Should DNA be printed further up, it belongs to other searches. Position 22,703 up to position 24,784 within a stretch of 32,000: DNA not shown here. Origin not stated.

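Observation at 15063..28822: Thirteen co-directional genes form a periplasmic redox/cofactor cluster with no catalytic subunit, a candidate undescribed electron-transfer system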

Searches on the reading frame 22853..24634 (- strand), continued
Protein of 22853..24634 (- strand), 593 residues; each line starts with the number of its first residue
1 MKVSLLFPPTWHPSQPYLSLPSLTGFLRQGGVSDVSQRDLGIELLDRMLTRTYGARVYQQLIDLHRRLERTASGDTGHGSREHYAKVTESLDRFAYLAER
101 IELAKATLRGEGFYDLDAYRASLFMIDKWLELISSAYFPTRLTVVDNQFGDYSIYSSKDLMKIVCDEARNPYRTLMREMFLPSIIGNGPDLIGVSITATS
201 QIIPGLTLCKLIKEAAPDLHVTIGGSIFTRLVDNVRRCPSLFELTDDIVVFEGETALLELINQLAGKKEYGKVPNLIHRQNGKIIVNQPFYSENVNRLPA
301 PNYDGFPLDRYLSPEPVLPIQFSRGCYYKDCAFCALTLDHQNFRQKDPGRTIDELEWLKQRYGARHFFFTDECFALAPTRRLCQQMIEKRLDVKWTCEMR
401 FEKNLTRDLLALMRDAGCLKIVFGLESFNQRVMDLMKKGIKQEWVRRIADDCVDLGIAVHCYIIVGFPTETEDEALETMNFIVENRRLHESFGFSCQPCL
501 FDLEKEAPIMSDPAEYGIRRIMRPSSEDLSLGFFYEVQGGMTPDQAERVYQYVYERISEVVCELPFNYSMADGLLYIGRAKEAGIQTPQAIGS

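Call 21: find_related_loci(query=A1, collection=genome_contigs, flank=10000)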
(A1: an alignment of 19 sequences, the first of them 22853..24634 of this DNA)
Query A1 (593 aa) in genome_contigs; peptide patterns used: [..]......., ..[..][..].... (x = any residue, [..] = any of these).
600 stretches matched a pattern (row limit reached: there are more); 415 encode a relative of the query (tblastn E <= 1e-3); the best 80 are kept; 80 distinct loci.
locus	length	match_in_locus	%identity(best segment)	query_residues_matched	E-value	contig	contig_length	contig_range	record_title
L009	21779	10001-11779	99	1-593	0e+0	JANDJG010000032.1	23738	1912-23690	MAG: Nitrospira sp. isolate JZ-4_Bin198 NODE_6680_length_23738_cov_25.189573, whole genome shotgun sequence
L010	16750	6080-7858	98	1-593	0e+0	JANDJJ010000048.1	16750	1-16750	MAG: Nitrospira sp. isolate QZM_B4_3_Bin89 NODE_48_length_16750_cov_2.502015, whole genome shotgun sequence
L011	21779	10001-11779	98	1-593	0e+0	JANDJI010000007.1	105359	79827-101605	MAG: Nitrospira sp. isolate JZ-3_Bin7 NODE_7_length_105359_cov_3.003726, whole genome shotgun sequence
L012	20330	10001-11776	96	1-592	0e+0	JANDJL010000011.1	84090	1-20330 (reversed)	MAG: Nitrospira sp. isolate DGJ02_3_Bin65 NODE_11_length_84090_cov_3.292335, whole genome shotgun sequence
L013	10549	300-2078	91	1-593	0e+0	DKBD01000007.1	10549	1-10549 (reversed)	MAG TPA_asm: Nitrospira sp. UBA6909 UBA6909_contig_145446, whole genome shotgun sequence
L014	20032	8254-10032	88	1-593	0e+0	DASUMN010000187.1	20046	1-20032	MAG TPA_asm: Nitrospira sp. isolate SMAG_U1574 k141_787977, whole genome shotgun sequence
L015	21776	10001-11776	88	1-592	0e+0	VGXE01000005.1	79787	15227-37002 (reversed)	MAG: Nitrospira sp. isolate M_DeepCast_65m_mx_150 M_DeepCast_65m_mx_150_Ga0194120_10000421, whole genome shotgun sequenc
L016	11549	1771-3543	88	1-591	0e+0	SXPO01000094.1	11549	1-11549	MAG: Nitrospiraceae bacterium isolate F1-140-MAGs004 F1-140__c149367, whole genome shotgun sequence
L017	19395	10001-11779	90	1-593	0e+0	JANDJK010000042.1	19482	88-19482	MAG: Nitrospira sp. isolate QZM_B4_2_Bin429 NODE_42_length_19482_cov_1.551020, whole genome shotgun sequence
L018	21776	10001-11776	87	1-592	0e+0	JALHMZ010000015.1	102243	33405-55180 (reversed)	MAG: Nitrospira sp. isolate Bin_49_2_2 c_000000001268, whole genome shotgun sequence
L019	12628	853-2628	88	1-592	0e+0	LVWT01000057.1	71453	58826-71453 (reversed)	MAG: Nitrospira sp. SG-bin2 contig7365, whole genome shotgun sequence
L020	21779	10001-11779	87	1-593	0e+0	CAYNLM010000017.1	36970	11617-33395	MAG TPA_asm: uncultured Nitrospira sp. isolate SRP093762_co1_58 genome assembly, contig: NODE_691_length_36970_cov_7.699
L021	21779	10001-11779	87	1-593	0e+0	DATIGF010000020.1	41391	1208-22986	MAG TPA_asm: Nitrospiraceae bacterium isolate SMAG_U16414 k141_792728, whole genome shotgun sequence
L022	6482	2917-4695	86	1-593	0e+0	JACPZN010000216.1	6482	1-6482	MAG: Nitrospirae bacterium isolate NC_groundwater_890_Pr1_S2p5_56_12 Montesol18_S2p5_coassembly_scaffold_616319, whole g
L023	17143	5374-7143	87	1-590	0e+0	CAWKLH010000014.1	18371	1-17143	MAG: Nitrospirota bacterium isolate MFD04651.bin.1.135 genome assembly, contig: contig_36179, whole genome shotgun seque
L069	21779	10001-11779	81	1-593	0e+0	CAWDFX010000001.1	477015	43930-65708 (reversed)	MAG: uncultured Nitrospiraceae bacterium isolate MFD06229.bin.1.58 genome assembly, contig: contig_11926, whole genome s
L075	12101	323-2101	81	1-593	0e+0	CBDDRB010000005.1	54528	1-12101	uncultured bacterium isolate s7_161 genome assembly, contig: s7_161.fak141_1605859, whole genome shotgun sequence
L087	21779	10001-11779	80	1-593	0e+0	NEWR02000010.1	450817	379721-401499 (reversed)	MAG: Nitrospira sp. CG24C Nitrospira_sp_RSF10_CG24_C_10, whole genome shotgun sequence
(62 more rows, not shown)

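Call 38: search_protein_representatives(protein=window:22853-24634:-)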
Query: 593 residues. Proteins with E-value up to 0.001 (for the whole library): 44445; up to 1e-10: 25992; up to 1e-30: 2591. The best 150 are listed.
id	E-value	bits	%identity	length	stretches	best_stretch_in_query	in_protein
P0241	6.0e-169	579.8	45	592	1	3-582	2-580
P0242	1.7e-149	515.5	32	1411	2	3-536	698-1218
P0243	3.7e-133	461.6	30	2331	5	205-519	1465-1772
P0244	1.6e-126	439.7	29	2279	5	180-517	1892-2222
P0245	9.2e-122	424.0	38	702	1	1-579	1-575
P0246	4.9e-118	411.7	30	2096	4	172-489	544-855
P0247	1.4e-117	410.2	38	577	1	2-558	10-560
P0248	2.1e-117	409.6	38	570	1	2-579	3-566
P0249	8.0e-116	404.4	38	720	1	3-588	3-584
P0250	2.4e-114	399.5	48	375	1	1-374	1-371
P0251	4.0e-113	395.4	37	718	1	3-580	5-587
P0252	2.0e-112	393.2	39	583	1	1-547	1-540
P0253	2.2e-112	393.0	39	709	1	1-551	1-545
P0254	2.5e-111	389.5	37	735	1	5-564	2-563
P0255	3.8e-111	388.9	39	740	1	1-546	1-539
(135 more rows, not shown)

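Call 67: find_related_loci(query=P0241, collection=metagenome_contigs, flank=10000)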
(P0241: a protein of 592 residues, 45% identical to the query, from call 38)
Query P0241 (592 aa) in metagenome_contigs; peptide patterns used: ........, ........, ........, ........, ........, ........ (x = any residue, [..] = any of these).
119 stretches matched a pattern; 40 encode a relative of the query (tblastn E <= 1e-3); 40 distinct loci.
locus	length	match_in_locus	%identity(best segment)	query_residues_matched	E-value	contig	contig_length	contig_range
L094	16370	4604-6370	82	1-590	0e+0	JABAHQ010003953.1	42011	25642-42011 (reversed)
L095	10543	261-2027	82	1-590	0e+0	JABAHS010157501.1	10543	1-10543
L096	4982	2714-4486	82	1-592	0e+0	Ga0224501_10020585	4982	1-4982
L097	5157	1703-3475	78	1-592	0e+0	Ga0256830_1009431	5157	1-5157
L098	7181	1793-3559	74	1-590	0e+0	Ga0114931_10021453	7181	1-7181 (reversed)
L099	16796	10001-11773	73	1-591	0e+0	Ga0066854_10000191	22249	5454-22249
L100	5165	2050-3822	73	1-591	0e+0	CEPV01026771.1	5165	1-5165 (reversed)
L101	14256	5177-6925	73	1-583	0e+0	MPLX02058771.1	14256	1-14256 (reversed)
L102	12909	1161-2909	73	1-583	0e+0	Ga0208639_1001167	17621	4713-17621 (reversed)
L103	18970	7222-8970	73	1-583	0e+0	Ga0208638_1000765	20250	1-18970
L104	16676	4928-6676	73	1-583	0e+0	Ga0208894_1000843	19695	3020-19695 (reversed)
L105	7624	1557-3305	73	1-583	0e+0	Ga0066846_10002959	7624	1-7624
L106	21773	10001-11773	73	1-591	0e+0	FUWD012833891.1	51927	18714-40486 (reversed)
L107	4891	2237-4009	73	1-591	0e+0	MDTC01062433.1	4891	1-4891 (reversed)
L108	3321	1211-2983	73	1-591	0e+0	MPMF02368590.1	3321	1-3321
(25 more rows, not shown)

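Call 70: search_protein_families(library=pfam, max_evalue=0.001, proteins=[L106:6216-7451:-, L106:7860-8432:-, L106:9356-9751:-, L106:12076-12771:-, L106:12842-13699:-, L106:13732-14265:-, L106:15094-15699:+, L106:15701-16255:+, L106:16283-17467:+, L106:17464-18654:+])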
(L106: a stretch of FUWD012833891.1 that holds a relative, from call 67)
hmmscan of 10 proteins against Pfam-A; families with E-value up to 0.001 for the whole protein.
L106:6216-7451:- (411 aa): 1 family
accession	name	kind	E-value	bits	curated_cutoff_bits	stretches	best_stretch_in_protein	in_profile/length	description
PF00909.26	Ammonium_transp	-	1.1e-92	311.2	23.2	1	16-402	2-399/399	Ammonium Transporter Family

L106:7860-8432:- (190 aa): 1 family
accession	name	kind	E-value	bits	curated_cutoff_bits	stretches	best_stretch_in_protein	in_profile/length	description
PF03923.18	Lipoprotein_16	-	1.6e-11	44.6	25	1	28-187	1-157/159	Uncharacterized lipoprotein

L106:9356-9751:- (131 aa): 0 families

L106:12076-12771:- (231 aa): 0 families

L106:12842-13699:- (285 aa): 2 families
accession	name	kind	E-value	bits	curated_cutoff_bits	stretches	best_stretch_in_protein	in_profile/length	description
PF00226.36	DnaJ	-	3.5e-25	88.3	27.8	1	10-72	1-63/63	DnaJ domain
PF01556.23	DnaJ_C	-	2.4e-08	34.6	26.6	1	220-283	4-72/152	DnaJ C terminal domain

L106:13732-14265:- (177 aa): 0 families

L106:15094-15699:+ (201 aa): 3 families
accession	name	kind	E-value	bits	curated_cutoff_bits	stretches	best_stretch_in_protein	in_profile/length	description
PF02223.23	Thymidylate_kin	-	1.3e-36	126.4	27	1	10-190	1-184/185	Thymidylate kinase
PF13521.12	AAA_28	-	2.4e-06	28.3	27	1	8-139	2-120/164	AAA domain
PF13238.12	AAA_18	-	0.00061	20.7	29.4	0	8-146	1-110/128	AAA domain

L106:15701-16255:+ (184 aa): 1 family
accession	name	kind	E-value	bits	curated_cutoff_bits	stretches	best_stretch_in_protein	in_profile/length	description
PF02441.25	Flavoprotein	-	6.3e-42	143.4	22.7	1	2-172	1-162/162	Flavoprotein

L106:16283-17467:+ (394 aa): 1 family
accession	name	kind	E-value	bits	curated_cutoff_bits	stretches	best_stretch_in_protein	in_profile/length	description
PF00266.25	Aminotran_5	-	1.9e-52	178.9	21.5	1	2-374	1-371/371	Aminotransferase class-V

L106:17464-18654:+ (396 aa): 3 families
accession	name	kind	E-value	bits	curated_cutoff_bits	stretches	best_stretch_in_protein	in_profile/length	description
PF02568.20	ThiI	-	1.1e-67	227.9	20.5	1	180-372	1-193/197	Thiamine biosynthesis protein (ThiI)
PF22025.1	ThiI_fer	-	1.9e-23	83.1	25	1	7-77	2-72/72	ThiI ferredoxin-like domain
PF02926.22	THUMP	-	4.1e-07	30.8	20.6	1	85-166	3-81/84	THUMP domain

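Call 71: list_cluster_members(proteins=[P0241, P0231, P0233, P0230, P0232, P0236, P0237, P0199, P0203])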
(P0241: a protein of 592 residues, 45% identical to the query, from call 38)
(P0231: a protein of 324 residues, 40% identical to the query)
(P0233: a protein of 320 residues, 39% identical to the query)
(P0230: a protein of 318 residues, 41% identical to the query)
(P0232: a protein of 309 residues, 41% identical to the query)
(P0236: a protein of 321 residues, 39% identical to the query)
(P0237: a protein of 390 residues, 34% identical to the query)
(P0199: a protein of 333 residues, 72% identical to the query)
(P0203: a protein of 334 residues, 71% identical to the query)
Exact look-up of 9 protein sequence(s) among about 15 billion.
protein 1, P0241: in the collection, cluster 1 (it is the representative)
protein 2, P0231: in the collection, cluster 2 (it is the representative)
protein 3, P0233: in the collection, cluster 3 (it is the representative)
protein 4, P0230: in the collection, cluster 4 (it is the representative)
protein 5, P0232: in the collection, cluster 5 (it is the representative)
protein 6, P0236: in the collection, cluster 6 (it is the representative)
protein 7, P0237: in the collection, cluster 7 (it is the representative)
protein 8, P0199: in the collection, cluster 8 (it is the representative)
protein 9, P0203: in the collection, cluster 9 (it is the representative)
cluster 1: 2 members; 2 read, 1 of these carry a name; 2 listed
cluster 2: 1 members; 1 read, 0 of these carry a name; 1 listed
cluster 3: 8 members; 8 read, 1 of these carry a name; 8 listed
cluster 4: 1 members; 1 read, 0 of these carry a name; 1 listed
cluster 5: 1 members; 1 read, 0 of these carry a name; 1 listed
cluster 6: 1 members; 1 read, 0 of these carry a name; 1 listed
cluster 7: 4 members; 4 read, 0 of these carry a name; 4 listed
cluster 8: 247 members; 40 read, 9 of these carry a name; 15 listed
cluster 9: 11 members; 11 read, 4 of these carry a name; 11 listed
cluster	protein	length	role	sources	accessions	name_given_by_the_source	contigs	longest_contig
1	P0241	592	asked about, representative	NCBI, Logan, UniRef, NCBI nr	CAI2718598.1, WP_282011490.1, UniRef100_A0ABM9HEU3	B12-binding domain-containing radical SAM protein [Nitrospina watsonii] | B12-binding domain-containing protein n=1 Tax=Nitrospina watsonii TaxID=1323948 ... | radical SAM protein [Nitrospina watsonii]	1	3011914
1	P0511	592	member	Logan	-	-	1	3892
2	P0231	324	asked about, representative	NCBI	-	-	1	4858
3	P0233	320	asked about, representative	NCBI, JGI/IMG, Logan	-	-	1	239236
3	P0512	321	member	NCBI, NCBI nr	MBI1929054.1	hypothetical protein HYR99_33010 [Candidatus Poribacteria bacterium] | hypothetical protein [Candidatus Poribacteria bacterium]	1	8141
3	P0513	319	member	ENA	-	-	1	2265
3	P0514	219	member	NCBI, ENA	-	-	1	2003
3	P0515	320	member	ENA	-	-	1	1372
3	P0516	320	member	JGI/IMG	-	-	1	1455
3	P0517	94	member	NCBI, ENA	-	-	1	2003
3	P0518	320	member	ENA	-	-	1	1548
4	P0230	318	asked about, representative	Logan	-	-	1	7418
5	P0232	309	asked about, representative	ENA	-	-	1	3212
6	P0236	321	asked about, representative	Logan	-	-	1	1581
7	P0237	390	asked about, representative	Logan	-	-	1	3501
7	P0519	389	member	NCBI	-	-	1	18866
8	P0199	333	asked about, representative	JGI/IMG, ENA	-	-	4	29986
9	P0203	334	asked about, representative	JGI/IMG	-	hypothetical protein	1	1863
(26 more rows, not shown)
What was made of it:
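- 22853..24634 (-): Class-B (B12-binding) radical SAM enzyme with a CX4CX2C cluster motif. Substrate unknown. Ortholog of NIDE3276 / NITMOv2_3622. The nearest non-Nitrospira relative is from Nitrospina watsonii, 45% identical (calls 38, 71).
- The top-scoring representative among 1.84 billion is the rSAM of another periplasmic-NXR nitrite oxidiser (calls 38, 71).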

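Call 81: search_protein_families(library=pfam, max_evalue=0.0001, proteins=[L069:906-3029:+, L069:3026-4513:+, L069:4972-8460:+, L087:5301-6632:+, L087:6209-8194:+, L087:8341-9630:+])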
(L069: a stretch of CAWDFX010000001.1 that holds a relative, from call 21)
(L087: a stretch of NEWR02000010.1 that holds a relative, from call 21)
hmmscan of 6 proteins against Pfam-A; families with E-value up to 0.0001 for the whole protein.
L069:906-3029:+ (707 aa): 6 families
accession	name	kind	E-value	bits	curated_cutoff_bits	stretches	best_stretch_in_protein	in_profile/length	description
PF02518.31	HATPase_c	-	7e-23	81.6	26.4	1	574-677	6-108/111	Histidine kinase-, DNA gyrase B-, and HSP90-like ATPase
PF05227.19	CHASE3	-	5.7e-14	52.6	28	1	68-188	14-134/138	CHASE3 domain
PF13492.12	GAF_3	-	7.5e-10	39.8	27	1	302-438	2-128/129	GAF domain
PF13185.12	GAF_2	-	1.7e-08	35.2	28.6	1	300-437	2-135/136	GAF domain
PF01590.32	GAF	-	2.1e-07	32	22.4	1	301-437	1-133/133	GAF domain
PF00672.30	HAMP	-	1.3e-06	29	25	1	221-274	1-48/53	HAMP domain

L069:3026-4513:+ (495 aa): 9 families
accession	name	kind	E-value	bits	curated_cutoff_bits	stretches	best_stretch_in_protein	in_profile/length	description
PF00158.32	Sigma54_activat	-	1.1e-65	220.8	20.2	1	174-339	2-167/168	Sigma-54 interaction domain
PF25601.1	AAA_lid_14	-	1.1e-22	80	27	1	345-425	1-81/87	AAA+ ATPase lid domain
PF00072.30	Response_reg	-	7.8e-22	78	30.2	1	28-141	1-107/111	Response regulator receiver domain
PF14532.12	Sigma54_activ_2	-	1.5e-21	77.5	25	1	174-344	1-138/138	Sigma-54 interaction domain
PF07728.20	AAA_5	-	1e-08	35.7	22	1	197-316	2-124/139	AAA domain (dynein-related subfamily)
PF07724.20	AAA_2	-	2.3e-07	31.4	27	1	195-322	4-132/166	AAA domain (Cdc48 subfamily)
PF00004.35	AAA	-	1.7e-05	25.7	21.2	1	197-315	1-110/131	ATPase family associated with various cellular activities (AAA)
PF01078.27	Mg_chelatase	-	1.7e-05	24.8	20.3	0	185-222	13-50/207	Magnesium chelatase, subunit ChlI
PF13191.12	AAA_16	-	5.3e-05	24.2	32.6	0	173-233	2-63/167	AAA ATPase domain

L069:4972-8460:+ (1162 aa): 1 family
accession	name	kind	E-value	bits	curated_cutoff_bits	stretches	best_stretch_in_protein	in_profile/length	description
PF00384.28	Molybdopterin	-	2.3e-18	66.8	24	1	147-759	1-351/353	Molybdopterin oxidoreductase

L087:5301-6632:+ (443 aa): 0 families

L087:6209-8194:+ (661 aa): 0 families

L087:8341-9630:+ (429 aa): 3 families
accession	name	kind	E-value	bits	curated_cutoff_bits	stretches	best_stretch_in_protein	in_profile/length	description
PF13247.11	Fer4_11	-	3e-23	82.3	26.2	1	179-278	3-95/100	4Fe-4S dicluster domain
PF12838.12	Fer4_7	-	4.6e-07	30.6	27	1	186-232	2-51/52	4Fe-4S dicluster domain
PF13237.11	Fer4_10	-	6.5e-07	29.6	25.5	1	184-230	7-53/53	4Fe-4S dicluster domain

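Call 88: find_encoding_contigs(protein=P0519, flank=10000, max_places=2)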
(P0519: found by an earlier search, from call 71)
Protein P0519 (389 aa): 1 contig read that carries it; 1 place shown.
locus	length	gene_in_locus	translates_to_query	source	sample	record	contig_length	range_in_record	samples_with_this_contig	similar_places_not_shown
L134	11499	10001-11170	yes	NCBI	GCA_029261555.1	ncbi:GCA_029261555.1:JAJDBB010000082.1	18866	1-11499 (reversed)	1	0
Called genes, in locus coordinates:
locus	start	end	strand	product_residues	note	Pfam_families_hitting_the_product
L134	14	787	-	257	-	PF05013:FGase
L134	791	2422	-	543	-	PF01019:G_glu_transpept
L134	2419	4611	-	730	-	PF07478:Dala_Dala_lig_C, PF13535:ATP-grasp_4, PF01546:Peptidase_M20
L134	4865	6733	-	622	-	-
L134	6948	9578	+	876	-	-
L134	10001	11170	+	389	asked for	-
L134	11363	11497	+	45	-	?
